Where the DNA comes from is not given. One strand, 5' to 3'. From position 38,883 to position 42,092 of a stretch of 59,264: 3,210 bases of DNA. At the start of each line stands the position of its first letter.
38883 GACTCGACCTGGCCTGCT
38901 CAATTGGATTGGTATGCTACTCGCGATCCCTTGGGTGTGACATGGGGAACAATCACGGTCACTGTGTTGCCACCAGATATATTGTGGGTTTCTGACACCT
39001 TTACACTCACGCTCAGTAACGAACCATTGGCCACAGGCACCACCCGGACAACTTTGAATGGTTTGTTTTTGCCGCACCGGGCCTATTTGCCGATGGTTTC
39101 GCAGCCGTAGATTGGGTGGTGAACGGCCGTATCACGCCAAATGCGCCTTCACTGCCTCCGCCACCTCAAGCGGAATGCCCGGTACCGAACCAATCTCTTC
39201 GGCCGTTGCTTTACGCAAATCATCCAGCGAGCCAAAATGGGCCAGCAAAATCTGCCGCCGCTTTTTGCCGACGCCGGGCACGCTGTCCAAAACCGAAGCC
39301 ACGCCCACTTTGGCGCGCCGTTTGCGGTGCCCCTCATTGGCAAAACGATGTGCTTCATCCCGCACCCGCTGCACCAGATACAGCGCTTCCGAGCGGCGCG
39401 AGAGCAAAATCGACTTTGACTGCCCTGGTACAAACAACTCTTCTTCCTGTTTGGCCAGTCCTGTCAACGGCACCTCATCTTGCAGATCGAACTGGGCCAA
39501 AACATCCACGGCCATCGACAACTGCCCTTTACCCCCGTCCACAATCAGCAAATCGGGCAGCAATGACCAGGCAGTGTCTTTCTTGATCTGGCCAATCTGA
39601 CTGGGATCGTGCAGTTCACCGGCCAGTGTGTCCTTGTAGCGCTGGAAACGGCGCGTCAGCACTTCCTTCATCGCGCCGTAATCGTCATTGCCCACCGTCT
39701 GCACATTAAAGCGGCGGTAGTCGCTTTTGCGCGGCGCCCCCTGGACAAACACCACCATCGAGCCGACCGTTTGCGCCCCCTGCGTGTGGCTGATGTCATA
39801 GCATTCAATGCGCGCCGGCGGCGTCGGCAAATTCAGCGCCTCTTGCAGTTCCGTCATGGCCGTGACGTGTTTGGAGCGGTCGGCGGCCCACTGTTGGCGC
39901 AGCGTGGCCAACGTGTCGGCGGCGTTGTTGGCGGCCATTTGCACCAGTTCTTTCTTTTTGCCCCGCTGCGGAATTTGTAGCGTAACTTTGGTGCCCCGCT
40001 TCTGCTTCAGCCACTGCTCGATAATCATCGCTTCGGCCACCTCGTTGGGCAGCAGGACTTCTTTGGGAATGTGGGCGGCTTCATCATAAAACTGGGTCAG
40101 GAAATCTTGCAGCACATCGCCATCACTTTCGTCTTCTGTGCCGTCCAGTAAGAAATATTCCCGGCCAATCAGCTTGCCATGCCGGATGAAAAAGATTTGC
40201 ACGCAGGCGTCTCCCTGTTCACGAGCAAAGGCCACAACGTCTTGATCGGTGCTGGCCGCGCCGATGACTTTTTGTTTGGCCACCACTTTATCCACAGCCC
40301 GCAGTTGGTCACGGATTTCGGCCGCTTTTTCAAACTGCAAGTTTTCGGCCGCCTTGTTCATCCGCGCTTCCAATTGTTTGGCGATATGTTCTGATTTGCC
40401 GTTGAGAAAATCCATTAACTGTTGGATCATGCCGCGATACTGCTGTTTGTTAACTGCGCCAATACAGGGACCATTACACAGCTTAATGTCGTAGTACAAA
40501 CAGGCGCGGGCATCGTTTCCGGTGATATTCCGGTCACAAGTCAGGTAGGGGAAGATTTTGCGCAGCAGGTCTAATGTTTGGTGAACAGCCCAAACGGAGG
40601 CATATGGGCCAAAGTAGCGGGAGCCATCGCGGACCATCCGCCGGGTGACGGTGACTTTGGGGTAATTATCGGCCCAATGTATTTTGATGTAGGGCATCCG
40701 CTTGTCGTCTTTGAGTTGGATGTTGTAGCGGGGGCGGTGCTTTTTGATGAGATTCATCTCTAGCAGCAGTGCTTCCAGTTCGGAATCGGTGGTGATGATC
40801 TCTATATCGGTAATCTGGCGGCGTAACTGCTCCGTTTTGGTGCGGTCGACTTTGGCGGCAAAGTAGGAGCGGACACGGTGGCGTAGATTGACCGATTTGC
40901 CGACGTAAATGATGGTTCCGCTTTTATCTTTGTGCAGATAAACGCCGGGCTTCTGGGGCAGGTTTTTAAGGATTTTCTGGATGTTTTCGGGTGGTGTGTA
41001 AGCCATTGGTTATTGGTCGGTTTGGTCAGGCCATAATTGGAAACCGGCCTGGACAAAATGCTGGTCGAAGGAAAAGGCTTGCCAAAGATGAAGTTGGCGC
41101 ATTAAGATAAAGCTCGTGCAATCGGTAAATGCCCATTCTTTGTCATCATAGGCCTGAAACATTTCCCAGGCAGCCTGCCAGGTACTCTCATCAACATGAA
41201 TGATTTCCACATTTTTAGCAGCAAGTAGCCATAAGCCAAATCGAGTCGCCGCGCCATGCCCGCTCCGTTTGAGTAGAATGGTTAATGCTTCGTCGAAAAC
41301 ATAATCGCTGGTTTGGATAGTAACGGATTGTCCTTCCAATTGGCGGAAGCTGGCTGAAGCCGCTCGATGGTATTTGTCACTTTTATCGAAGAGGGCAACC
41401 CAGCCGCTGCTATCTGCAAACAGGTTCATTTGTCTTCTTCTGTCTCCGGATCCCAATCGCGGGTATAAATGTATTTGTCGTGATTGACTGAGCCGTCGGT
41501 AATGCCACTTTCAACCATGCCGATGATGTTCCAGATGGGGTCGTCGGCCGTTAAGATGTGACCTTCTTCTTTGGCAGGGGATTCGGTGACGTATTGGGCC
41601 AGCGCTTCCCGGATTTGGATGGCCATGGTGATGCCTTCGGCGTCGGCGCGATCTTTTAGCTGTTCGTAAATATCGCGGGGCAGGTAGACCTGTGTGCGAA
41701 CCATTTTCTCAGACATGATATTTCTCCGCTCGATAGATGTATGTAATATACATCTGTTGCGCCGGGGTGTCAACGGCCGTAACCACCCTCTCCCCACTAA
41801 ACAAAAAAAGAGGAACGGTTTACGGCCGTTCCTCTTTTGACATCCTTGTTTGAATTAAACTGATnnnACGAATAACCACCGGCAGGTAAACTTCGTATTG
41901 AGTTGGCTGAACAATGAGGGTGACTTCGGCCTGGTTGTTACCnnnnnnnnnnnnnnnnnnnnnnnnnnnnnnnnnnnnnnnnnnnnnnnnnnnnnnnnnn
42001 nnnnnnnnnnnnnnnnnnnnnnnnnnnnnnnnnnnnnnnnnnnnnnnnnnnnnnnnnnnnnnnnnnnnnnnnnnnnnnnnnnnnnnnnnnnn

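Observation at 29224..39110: Co-directional locus with three tandem paralogs (P1-P3) sharing an uncharacterised 8-cysteine extracellular module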

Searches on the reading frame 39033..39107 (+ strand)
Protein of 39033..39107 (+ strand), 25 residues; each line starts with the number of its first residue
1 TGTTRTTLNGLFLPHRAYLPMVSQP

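Call 81: search_protein_families(library=ncbifam, proteins=[window:39033-39107:+], max_evalue=10)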
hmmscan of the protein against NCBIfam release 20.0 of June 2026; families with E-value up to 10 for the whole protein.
seq(25 aa): 2 families
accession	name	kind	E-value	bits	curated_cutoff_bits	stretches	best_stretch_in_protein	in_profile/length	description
NF050076.1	sort_motif_YLP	domain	0.016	15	15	1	14-23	1-10/11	YLP-box putative sorting motif-containing protein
NF053834.1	ultrashort_CTERM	domain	0.052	13.6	10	1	18-22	4-8/10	YLP-box putative sorting motif-containing protein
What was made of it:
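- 39081..39107 (+): P3 C-terminal YLP-box tail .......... NF050076 sort_motif_YLP 15.0 bits (cut-off 15) and NF053834 13.6 bits (cut-off 10), scanned on the isolated tail (call 81)
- On YLP-box putative sorting motif (NF050076 / NF053834): P3 tail: 15.0 bits (cut-off 15) and 13.6 bits (cut-off 10), scanned as an isolated tail (call 81).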

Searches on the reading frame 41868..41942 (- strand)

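Call 52: search_protein_families(library=ncbifam, proteins=[window:41868-41942:-], max_evalue=10)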
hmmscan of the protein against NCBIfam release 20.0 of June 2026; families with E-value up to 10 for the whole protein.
seq(25 aa): 2 families
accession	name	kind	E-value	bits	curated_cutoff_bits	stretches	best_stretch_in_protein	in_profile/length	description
NF050076.1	sort_motif_YLP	domain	0.0021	17.7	15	1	16-25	2-11/11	YLP-box putative sorting motif-containing protein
NF053834.1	ultrashort_CTERM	domain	0.0045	16.8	10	1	16-25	1-10/10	YLP-box putative sorting motif-containing protein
